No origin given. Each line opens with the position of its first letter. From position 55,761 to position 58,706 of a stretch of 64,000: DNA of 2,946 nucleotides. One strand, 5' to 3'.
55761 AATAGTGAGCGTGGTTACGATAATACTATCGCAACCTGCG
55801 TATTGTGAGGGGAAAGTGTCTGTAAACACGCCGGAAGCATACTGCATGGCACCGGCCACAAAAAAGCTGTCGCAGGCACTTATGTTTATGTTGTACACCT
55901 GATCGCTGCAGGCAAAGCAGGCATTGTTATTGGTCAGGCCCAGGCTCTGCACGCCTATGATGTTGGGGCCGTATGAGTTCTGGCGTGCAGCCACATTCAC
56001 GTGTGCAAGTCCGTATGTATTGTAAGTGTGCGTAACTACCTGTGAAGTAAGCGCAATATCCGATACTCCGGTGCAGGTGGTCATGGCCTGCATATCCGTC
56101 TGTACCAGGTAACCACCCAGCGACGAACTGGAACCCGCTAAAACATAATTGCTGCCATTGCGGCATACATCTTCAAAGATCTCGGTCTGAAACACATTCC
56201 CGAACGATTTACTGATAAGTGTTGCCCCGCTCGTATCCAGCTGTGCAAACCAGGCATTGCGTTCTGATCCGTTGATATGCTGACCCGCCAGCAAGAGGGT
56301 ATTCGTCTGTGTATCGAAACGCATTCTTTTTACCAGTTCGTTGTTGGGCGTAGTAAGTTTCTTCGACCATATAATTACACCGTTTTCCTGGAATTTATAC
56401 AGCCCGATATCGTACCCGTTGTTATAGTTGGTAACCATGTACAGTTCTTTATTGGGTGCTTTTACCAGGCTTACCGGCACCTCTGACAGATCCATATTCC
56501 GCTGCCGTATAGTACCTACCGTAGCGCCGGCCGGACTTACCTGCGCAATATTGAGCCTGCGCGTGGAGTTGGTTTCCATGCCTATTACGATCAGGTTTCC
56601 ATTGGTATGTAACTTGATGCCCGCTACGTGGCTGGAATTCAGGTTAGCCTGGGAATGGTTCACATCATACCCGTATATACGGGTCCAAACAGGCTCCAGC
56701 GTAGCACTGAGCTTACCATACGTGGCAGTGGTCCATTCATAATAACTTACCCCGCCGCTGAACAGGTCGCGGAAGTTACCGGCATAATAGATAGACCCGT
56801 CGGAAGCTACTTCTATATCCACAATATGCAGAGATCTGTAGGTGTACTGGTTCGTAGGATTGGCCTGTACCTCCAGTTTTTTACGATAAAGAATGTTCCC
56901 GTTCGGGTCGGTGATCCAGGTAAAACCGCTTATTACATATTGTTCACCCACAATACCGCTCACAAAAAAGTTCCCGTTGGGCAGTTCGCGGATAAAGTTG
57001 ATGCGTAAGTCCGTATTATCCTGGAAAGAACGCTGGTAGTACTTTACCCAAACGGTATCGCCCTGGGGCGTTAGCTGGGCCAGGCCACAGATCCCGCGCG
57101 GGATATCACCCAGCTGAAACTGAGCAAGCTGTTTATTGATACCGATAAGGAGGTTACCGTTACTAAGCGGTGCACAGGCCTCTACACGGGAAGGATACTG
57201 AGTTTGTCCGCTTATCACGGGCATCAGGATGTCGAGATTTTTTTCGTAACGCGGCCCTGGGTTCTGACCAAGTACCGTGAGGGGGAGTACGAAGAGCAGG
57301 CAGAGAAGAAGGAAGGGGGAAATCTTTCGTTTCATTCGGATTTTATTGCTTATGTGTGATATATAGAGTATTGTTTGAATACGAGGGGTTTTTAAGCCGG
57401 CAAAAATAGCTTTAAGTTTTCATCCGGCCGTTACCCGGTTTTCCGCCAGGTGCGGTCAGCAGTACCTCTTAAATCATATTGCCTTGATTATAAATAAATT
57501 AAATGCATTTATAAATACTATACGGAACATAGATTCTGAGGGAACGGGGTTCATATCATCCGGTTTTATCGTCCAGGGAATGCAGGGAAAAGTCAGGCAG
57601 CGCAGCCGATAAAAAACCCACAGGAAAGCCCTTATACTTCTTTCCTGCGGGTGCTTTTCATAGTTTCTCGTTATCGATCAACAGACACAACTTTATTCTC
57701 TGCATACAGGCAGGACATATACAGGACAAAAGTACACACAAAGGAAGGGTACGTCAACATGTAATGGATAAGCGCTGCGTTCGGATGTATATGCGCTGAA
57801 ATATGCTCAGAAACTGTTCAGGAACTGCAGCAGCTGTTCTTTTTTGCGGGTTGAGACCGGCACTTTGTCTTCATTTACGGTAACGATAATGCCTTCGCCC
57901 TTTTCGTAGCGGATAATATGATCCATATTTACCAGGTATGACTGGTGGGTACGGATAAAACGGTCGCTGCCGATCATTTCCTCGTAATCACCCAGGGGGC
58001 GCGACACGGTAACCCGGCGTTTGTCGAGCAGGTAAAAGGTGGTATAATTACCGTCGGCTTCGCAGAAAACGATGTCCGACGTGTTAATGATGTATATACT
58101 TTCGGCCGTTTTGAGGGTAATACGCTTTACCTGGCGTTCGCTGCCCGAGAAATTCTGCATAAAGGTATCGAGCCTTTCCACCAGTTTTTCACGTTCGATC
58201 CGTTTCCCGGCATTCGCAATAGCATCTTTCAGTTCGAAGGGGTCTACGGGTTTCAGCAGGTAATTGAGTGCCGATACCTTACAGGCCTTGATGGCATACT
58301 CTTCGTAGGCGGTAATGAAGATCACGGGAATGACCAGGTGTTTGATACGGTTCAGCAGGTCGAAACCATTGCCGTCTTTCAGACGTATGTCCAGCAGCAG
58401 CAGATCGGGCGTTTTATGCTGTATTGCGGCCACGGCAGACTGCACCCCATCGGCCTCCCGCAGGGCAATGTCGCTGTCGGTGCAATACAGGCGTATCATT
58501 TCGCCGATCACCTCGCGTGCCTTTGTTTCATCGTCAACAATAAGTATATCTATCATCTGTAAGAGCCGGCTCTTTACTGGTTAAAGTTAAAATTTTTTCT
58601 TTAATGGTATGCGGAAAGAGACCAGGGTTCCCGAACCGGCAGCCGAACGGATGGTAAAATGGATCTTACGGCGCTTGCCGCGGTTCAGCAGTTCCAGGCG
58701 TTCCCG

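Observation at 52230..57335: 5.1-kb T9SS adhesin built from about 20 near-identical 147-nt tandem repeats encoding a Cys-bracketed 49-aa module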

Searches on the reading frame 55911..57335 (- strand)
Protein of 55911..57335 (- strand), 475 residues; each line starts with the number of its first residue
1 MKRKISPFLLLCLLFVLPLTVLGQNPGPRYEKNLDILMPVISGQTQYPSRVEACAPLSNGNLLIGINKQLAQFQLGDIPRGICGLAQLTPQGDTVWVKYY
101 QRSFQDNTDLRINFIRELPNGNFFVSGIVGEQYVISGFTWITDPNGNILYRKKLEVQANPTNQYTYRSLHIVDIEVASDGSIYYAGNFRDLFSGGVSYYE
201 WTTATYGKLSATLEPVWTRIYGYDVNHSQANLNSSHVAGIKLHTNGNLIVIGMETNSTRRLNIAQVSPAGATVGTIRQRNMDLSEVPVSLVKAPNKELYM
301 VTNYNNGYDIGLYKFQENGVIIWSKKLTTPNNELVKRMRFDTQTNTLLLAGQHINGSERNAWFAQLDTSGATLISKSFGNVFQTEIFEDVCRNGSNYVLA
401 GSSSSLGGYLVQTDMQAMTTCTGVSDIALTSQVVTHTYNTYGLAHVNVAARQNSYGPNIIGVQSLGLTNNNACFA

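Call 7: search_protein_families(library=pfam, proteins=[window:55911-57335:-], max_evalue=10)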
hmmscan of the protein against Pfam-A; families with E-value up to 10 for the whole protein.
seq(475 aa): 0 families

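Call 31: find_homologous_proteins(query=window:55911-57266:-, max_evalue=0.001)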
Query seq(452 aa) (452 aa): 3 proteins with E <= 0.001 among 8000 candidates.
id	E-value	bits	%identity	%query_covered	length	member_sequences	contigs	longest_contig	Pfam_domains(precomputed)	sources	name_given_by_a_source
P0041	5.4e-59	218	36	85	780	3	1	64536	PF18962.8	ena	-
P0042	2.4e-5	41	26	27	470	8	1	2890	-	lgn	-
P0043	2.9e-4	38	23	50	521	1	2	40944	PF13360.14,PF17164.11,PF06739.18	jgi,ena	-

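Call 38: find_encoding_contigs(protein=P0041, flank=10000, max_places=3)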
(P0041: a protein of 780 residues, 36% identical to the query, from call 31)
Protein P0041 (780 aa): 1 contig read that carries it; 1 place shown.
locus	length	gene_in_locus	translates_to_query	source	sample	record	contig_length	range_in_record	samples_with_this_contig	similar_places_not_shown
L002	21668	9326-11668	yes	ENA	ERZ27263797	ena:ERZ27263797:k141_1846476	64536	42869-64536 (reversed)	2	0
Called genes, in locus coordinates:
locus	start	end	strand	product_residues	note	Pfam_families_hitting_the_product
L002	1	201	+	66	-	?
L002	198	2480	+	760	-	PF06739:SBBP (faint), PF18911:PKD_4, PF00801:PKD, PF18911:PKD_4, PF13585:CHU_C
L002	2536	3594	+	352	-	PF11751:PorP_SprF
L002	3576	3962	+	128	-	PF20365:DUF6660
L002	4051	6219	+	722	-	PF13715:CarbopepD_reg_2, PF07715:Plug, PF00593:TonB_dep_Rec_b-barrel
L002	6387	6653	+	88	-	-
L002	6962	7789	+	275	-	PF02900:LigB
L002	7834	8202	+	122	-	PF01022:HTH_5, PF12840:HTH_20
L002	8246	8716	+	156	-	PF20001:DUF6428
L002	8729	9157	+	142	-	PF01451:LMWPc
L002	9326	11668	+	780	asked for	PF18962:Por_Secre_tail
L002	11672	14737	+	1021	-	PF13385:Laminin_G_3, PF18962:Por_Secre_tail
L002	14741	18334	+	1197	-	PF22352:K319L-like_PKD (faint), PF18962:Por_Secre_tail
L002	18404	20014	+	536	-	PF00595:PDZ (weak), PF13180:PDZ_2, PF17820:PDZ_6, PF03572:Peptidase_S41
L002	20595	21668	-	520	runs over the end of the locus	PF18962:Por_Secre_tail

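Call 41: predict_structure(alignment_id=A2)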
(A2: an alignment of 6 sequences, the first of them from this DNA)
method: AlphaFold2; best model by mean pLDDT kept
length: 452 residues; sequences in the alignment: 6
mean_pLDDT: 69.5   pTM: 0.74
mean pLDDT of the five models: 69.5, 69.1, 68.1, 65.8, 65.1
residues with pLDDT >= 90: 87; 70-90: 182; 50-70: 72; < 50: 111
segments of 3 or more residues with pLDDT < 50: 1-7, 14-22, 49-57, 81-84, 108-111, 170-176, 204-209, 391-452
pLDDT, mean of each block of 10 residues (from residue 1): 41 48 66 89 65 47 82 74 60 91 68 77 88 63 74 89 71 52 87 80 49 85 90 76 89 82 90 93 81 90 79 90 90 77 89 70 82 76 62 34 32 29 25 30 31 32
secondary structure, 60 per line:
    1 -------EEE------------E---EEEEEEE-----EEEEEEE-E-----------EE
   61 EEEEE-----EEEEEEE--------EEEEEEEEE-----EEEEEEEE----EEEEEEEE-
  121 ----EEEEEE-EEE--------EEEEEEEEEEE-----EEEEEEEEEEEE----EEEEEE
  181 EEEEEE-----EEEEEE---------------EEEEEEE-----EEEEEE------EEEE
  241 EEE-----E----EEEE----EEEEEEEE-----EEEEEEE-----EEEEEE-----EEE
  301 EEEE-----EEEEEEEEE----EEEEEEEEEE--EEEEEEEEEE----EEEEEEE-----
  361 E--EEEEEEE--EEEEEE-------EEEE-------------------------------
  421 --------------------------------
elements in order: E8-10 E27-33 E39-45 E59-65 E71-77 E86-94 E100-107 E112-119 E125-130 E132-134 E143-153 E159-170 E175-186 E192-197 E213-219 E225-230 E237-243 E254-257 E262-269 E275-281 E287-292 E298-304 E310-318 E323-332 E335-344 E349-355 E364-370 E373-378 E386-389

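Call 43: fold_search(model_id=the predicted structure, library=pdb)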
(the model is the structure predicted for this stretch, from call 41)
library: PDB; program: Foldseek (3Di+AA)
matches with E <= 10: 986; with E <= 0.001: 399
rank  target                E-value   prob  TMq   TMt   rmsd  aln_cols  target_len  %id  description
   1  7roo                  5.7e-15  1.00  0.61  0.44   5.2       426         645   17  Crystal structure of Friedel-Crafts alkylating enzyme CylK from Cylindospermum licheniforme with bromide (released 2022-03-23)
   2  7ron                  1.3e-13  1.00  0.58  0.43   5.2       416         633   18  Crystal structure of the Friedel-Crafts alkylating enzyme CylK from Cylindospermum licheniforme (released 2022-03-23)
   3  7fh8                  1.4e-13  1.00  0.60  0.43   5.6       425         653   17  Friedel-Crafts alkylation enzyme CylK mutant H391A (released 2022-02-16)
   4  7fh6                  1.9e-13  1.00  0.60  0.43   5.6       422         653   18  Friedel-Crafts alkylation enzyme CylK (released 2022-02-16)
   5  2dg0_E                2.3e-08  1.00  0.42  0.55  12.8       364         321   15  Crystal structure of Drp35, a 35kDa drug responsive protein from Staphylococcus aureus (released 2006-12-12)
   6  2dg0_F                3.3e-08  1.00  0.41  0.54  12.8       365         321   15  Crystal structure of Drp35, a 35kDa drug responsive protein from Staphylococcus aureus (released 2006-12-12)
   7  10qi                  3.5e-08  1.00  0.43  0.40   7.4       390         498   12  Crystal Structure of Treponema denticola Sialidase (TDE_0471) D165A mutant bound to 3'-sialyllactose (only Neu5Ac visibl (released 2026-02-25)
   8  2dso_D                3.8e-08  1.00  0.38  0.51  13.8       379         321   15  Crystal structure of D138N mutant of Drp35, a 35kDa drug responsive protein from Staphylococcus aureus (released 2006-12-12)
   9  9kf4                  4.0e-08  1.00  0.44  0.43  10.9       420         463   11  Crystal structure of Streptomyces sp. sulfotransferase Cpz4 involved in Caprazamycins Synthesis (released 2025-11-05)
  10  2dg0_B                5.3e-08  1.00  0.41  0.55  12.8       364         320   15  Crystal structure of Drp35, a 35kDa drug responsive protein from Staphylococcus aureus (released 2006-12-12)
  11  2dso_E                6.1e-08  1.00  0.39  0.51  13.7       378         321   14  Crystal structure of D138N mutant of Drp35, a 35kDa drug responsive protein from Staphylococcus aureus (released 2006-12-12)
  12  2dg0_I                8.1e-08  1.00  0.41  0.55  12.8       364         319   15  Crystal structure of Drp35, a 35kDa drug responsive protein from Staphylococcus aureus (released 2006-12-12)
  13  2dg0_A                1.1e-07  1.00  0.39  0.51  14.0       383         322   15  Crystal structure of Drp35, a 35kDa drug responsive protein from Staphylococcus aureus (released 2006-12-12)
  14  7esn_A                1.2e-07  1.00  0.48  0.49   6.8       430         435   10  Crystal structure of a L-rhamnose-alpha-1,4-D-glucuronate lyase from Fusarium oxysporum 12S, H105F Rha-GlcA complex (released 2021-08-04)
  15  8bai_B                1.2e-07  1.00  0.42  0.57   8.8       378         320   10  The surface-exposed lipo-protein of BtuG2 in complex with cyanocobalamin. (released 2023-10-25)
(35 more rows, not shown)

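Call 48: find_related_loci(query=A3, collection=genome_contigs, flank=10000)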
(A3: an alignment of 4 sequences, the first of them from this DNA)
Query A3 (452 aa) in genome_contigs; peptide patterns used: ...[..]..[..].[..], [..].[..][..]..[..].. (x = any residue, [..] = any of these).
87 stretches matched a pattern; 4 encode a relative of the query (tblastn E <= 1e-3); 4 distinct loci.
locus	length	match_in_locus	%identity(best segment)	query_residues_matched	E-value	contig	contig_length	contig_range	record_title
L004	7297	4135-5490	85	1-452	0e+0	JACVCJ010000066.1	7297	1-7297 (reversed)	MAG: Bacteroidia bacterium isolate Desfum bin_9_GBBB05 NODE_666_length_7297_cov_4.797211, whole genome shotgun sequence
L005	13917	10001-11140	36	24-408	3e-72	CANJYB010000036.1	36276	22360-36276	MAG: Bacteroidetes bacterium isolate RH-23may17-974 genome assembly, contig: RH-23may17-C8153, whole genome shotgun sequ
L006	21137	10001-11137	36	24-408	2e-67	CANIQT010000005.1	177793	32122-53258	MAG: Bacteroidetes bacterium isolate RH-15aug16-189 genome assembly, contig: RH-15aug16-C101, whole genome shotgun seque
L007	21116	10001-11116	34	21-399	1e-52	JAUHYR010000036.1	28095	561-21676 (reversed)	MAG: Bacteroidia bacterium isolate 3_bin.78 NODE_2165_length_28095_cov_0.952410, whole genome shotgun sequence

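Call 51: find_related_loci(query=A3, collection=metagenome_contigs, flank=10000)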
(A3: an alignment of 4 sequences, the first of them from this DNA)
Query A3 (452 aa) in metagenome_contigs; peptide patterns used: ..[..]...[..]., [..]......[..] (x = any residue, [..] = any of these).
169 stretches matched a pattern; 8 encode a relative of the query (tblastn E <= 1e-3); 7 distinct loci.
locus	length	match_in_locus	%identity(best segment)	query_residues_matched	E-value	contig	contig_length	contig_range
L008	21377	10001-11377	74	1-452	0e+0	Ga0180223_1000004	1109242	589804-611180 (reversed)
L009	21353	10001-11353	89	2-452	0e+0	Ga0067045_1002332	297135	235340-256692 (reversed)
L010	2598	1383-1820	28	64-229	3e-5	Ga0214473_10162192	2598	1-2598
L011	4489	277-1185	23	7-355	4e-5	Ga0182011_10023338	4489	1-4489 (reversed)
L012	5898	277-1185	23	7-355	4e-5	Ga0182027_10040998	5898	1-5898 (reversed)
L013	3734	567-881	30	62-165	5e-5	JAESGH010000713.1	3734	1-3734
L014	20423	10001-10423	26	64-233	7e-5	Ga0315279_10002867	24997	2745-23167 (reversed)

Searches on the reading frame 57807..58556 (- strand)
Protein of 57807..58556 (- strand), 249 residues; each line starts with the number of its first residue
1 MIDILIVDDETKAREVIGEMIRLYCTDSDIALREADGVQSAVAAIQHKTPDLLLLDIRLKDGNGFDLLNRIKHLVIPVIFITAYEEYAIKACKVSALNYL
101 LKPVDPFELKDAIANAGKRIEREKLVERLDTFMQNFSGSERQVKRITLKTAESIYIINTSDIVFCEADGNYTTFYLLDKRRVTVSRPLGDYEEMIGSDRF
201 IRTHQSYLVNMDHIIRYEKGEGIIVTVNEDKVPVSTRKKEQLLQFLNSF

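Call 15: search_protein_families(library=pfam, proteins=[window:57807-58556:-], max_evalue=0.001)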
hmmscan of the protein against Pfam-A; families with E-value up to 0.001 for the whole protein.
window:57807-58556:- (249 aa): 2 families
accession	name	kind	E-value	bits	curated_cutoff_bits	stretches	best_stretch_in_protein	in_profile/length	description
PF00072.30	Response_reg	-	5.1e-22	78.6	30.2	1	4-113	1-110/111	Response regulator receiver domain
PF04397.21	LytTR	-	1.9e-19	70.1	22.6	1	153-246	2-97/98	LytTr DNA-binding domain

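Call 75: find_encoding_contigs(protein=window:57810-58556:-, flank=10000, max_places=10)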
Protein window:57810-58556:- (249 aa): 11 contigs read that carry it; 10 places shown.
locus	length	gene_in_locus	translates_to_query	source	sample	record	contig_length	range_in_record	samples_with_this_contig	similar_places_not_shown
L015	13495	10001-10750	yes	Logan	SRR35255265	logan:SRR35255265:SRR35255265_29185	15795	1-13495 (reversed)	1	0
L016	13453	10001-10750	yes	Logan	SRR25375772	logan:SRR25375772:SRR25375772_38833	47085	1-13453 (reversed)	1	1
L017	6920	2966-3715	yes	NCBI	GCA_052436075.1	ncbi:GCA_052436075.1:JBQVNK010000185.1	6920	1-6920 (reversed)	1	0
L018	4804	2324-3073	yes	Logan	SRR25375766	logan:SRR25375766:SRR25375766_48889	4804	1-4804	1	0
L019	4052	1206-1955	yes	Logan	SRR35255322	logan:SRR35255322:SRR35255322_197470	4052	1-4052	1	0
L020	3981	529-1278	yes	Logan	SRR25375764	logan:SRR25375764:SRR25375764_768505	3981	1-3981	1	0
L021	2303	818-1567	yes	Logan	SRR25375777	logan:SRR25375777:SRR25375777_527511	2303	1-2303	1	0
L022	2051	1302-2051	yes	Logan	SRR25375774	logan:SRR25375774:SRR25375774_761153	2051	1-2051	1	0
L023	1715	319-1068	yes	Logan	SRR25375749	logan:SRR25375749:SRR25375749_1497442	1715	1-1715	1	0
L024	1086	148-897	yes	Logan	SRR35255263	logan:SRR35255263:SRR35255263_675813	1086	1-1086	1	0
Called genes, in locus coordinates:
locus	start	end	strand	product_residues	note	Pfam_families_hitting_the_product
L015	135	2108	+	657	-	PF14522:Cytochrome_C7 (faint), PF22113:Mtrc-MtrF_II-IV_dom (faint)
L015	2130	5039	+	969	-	PF01839:FG-GAP (faint), PF13517:FG-GAP_3, PF07593:UnbV_ASPIC, PF19081:Ig_7, PF18962:Por_Secre_tail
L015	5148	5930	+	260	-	PF00378:ECH_1, PF16113:ECH_2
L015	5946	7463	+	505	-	PF01943:Polysacc_synt, PF13440:Polysacc_synt_3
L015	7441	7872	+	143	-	PF00692:dUTPase, PF22769:DCD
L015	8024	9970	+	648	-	PF28559:TPR_SusR (faint), PF14938:SNAP (faint), PF07719:TPR_2 (faint), PF13181:TPR_8 (faint), PF13428:TPR_14 (faint), PF13424:TPR_12, PF06580:His_kinase, PF02518:HATPase_c, +5 more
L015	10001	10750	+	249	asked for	PF00072:Response_reg, PF04397:LytTR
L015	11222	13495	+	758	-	?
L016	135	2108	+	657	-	PF14522:Cytochrome_C7 (faint), PF22113:Mtrc-MtrF_II-IV_dom (faint)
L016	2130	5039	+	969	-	PF01839:FG-GAP (faint), PF13517:FG-GAP_3, PF07593:UnbV_ASPIC, PF19081:Ig_7, PF18962:Por_Secre_tail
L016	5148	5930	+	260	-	PF00378:ECH_1, PF16113:ECH_2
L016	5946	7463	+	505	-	PF01943:Polysacc_synt, PF13440:Polysacc_synt_3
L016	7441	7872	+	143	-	PF00692:dUTPase, PF22769:DCD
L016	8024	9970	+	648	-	PF28559:TPR_SusR (faint), PF14938:SNAP (faint), PF07719:TPR_2 (faint), PF13181:TPR_8 (faint), PF13428:TPR_14 (faint), PF13424:TPR_12, PF06580:His_kinase, PF02518:HATPase_c, +5 more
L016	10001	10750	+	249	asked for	PF00072:Response_reg, PF04397:LytTR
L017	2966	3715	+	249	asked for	PF00072:Response_reg, PF04397:LytTR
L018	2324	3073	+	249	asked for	PF00072:Response_reg, PF04397:LytTR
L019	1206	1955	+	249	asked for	PF00072:Response_reg, PF04397:LytTR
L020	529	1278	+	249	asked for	PF00072:Response_reg, PF04397:LytTR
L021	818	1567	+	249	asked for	PF00072:Response_reg, PF04397:LytTR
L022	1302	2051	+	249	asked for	PF00072:Response_reg, PF04397:LytTR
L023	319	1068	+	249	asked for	PF00072:Response_reg, PF04397:LytTR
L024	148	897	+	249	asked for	PF00072:Response_reg, PF04397:LytTR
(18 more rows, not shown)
